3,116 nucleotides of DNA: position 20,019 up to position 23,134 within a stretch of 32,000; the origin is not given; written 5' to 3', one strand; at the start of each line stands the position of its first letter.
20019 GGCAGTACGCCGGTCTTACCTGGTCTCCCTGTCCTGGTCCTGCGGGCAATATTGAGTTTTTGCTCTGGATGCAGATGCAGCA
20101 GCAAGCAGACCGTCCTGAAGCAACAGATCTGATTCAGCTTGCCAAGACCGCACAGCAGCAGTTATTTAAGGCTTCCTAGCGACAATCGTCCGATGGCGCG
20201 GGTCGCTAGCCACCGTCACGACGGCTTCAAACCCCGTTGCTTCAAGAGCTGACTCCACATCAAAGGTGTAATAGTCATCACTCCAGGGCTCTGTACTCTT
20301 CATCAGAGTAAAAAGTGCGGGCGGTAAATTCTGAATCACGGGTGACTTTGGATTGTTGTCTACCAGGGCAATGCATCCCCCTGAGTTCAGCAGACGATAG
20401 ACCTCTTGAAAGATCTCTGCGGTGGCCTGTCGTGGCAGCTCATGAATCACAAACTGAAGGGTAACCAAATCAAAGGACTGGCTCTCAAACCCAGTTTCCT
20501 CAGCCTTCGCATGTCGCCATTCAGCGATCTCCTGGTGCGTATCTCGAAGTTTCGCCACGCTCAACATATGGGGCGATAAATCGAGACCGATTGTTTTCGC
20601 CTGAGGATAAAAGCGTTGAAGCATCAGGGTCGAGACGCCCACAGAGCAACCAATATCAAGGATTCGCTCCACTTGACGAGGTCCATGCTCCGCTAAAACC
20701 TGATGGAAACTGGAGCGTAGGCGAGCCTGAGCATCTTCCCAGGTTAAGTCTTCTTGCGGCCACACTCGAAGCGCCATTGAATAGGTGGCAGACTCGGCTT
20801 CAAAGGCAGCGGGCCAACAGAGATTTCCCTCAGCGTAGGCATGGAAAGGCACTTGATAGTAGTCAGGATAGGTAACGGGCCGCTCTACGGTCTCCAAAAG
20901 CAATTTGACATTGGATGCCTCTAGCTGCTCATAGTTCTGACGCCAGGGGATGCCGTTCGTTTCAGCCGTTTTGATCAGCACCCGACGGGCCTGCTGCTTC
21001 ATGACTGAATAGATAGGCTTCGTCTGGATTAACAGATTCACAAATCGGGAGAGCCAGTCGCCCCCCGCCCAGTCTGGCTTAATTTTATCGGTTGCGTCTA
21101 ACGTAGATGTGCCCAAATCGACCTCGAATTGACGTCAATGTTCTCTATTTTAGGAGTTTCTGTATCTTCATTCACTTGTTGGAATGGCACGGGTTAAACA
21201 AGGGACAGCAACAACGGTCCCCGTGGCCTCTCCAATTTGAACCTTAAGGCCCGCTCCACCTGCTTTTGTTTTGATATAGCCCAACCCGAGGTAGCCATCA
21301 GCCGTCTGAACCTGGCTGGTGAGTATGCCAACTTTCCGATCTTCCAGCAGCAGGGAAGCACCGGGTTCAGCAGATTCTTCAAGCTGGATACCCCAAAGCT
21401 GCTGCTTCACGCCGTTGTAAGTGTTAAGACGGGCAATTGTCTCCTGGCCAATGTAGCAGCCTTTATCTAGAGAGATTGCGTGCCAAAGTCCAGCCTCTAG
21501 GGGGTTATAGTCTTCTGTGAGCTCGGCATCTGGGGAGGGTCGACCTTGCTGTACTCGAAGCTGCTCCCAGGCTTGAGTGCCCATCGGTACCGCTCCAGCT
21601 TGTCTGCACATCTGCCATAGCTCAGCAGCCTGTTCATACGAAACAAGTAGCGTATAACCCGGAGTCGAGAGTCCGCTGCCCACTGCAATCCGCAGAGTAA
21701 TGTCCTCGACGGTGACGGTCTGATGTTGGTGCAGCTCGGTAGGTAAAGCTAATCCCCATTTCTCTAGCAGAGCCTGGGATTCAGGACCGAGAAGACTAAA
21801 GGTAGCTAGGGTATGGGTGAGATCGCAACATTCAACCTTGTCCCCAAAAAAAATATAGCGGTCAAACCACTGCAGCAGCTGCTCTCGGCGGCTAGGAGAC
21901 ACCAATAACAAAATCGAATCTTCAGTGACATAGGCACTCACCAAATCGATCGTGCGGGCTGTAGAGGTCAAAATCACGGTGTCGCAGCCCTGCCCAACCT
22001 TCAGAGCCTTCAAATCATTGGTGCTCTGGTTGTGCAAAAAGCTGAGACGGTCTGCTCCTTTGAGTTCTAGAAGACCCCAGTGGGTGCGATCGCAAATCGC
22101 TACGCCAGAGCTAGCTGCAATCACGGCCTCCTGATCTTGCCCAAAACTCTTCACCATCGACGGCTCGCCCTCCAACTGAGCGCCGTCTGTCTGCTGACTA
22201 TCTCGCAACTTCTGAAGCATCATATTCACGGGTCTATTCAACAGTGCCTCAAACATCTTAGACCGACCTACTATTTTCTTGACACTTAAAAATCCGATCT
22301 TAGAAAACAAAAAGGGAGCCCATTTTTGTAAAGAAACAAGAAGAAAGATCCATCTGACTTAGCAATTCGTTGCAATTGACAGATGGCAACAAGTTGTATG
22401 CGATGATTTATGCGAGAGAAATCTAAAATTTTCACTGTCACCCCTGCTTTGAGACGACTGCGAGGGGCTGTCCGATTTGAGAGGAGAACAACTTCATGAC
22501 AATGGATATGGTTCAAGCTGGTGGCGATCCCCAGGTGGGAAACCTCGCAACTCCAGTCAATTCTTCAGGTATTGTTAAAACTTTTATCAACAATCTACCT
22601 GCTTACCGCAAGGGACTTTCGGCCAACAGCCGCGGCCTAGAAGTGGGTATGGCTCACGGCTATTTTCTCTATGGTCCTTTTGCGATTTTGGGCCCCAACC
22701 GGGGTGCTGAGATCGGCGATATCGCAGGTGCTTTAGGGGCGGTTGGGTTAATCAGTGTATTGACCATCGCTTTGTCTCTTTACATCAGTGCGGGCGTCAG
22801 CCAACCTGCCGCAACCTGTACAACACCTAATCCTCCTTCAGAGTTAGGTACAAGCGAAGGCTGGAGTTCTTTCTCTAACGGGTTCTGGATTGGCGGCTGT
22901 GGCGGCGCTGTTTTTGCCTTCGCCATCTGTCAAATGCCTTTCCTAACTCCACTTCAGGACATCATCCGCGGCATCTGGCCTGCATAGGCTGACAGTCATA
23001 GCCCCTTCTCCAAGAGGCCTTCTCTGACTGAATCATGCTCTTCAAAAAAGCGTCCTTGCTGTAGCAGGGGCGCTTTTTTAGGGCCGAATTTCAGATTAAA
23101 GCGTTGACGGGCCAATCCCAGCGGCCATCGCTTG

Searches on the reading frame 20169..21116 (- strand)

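Call 35: search_protein_families(library=pfam, proteins=[window:20169-21116:-], max_evalue=0.00001)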
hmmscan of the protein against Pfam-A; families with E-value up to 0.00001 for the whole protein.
window:20169-21116:- (316 aa): 8 families
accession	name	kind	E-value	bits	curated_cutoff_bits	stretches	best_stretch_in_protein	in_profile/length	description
PF13649.12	Methyltransf_25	-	1.8e-19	70.7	27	1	152-247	1-97/97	Methyltransferase domain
PF08241.18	Methyltransf_11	-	2e-19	70.5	21.2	1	153-250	1-94/95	Methyltransferase domain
PF13847.12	Methyltransf_31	-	5.1e-14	52.6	27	1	150-261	5-119/145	Methyltransferase domain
PF08242.18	Methyltransf_12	-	6.1e-14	53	30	1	153-249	1-98/98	Methyltransferase domain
PF01209.24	Ubie_methyltran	-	8.1e-12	45.4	20.1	1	143-253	42-153/233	ubiE/COQ5 methyltransferase family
PF13489.12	Methyltransf_23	-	8.2e-11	42.3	27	1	126-297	2-160/164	Methyltransferase domain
PF00891.24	Methyltransf_2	-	5e-07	29.7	22.3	1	137-253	51-166/210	O-methyltransferase domain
PF05175.20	MTS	-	8.2e-07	29.2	23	1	139-255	21-142/170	Methyltransferase small domain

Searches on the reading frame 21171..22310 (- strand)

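Call 35: search_protein_families(library=pfam, proteins=[window:21171-22310:-], max_evalue=0.00001)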
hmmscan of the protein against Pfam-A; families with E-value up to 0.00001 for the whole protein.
window:21171-22310:- (380 aa): 1 family
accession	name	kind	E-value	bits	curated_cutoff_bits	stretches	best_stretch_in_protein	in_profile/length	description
PF01571.26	GCV_T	-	7.4e-32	111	25.6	1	52-277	20-254/255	Aminomethyltransferase folate-binding domain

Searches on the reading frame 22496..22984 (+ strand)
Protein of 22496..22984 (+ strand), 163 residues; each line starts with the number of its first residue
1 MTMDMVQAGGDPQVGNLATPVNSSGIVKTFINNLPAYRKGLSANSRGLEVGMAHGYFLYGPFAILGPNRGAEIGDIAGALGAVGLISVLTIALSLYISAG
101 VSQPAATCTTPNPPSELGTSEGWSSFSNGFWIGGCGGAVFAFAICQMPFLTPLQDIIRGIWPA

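Call 35: search_protein_families(library=pfam, proteins=[window:22496-22984:+], max_evalue=0.00001)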
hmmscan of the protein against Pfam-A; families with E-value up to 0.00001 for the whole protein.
window:22496-22984:+ (163 aa): 1 family
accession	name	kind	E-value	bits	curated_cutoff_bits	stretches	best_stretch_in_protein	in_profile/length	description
PF02605.20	PsaL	-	4e-59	199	25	1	6-146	3-146/150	Photosystem I reaction centre subunit XI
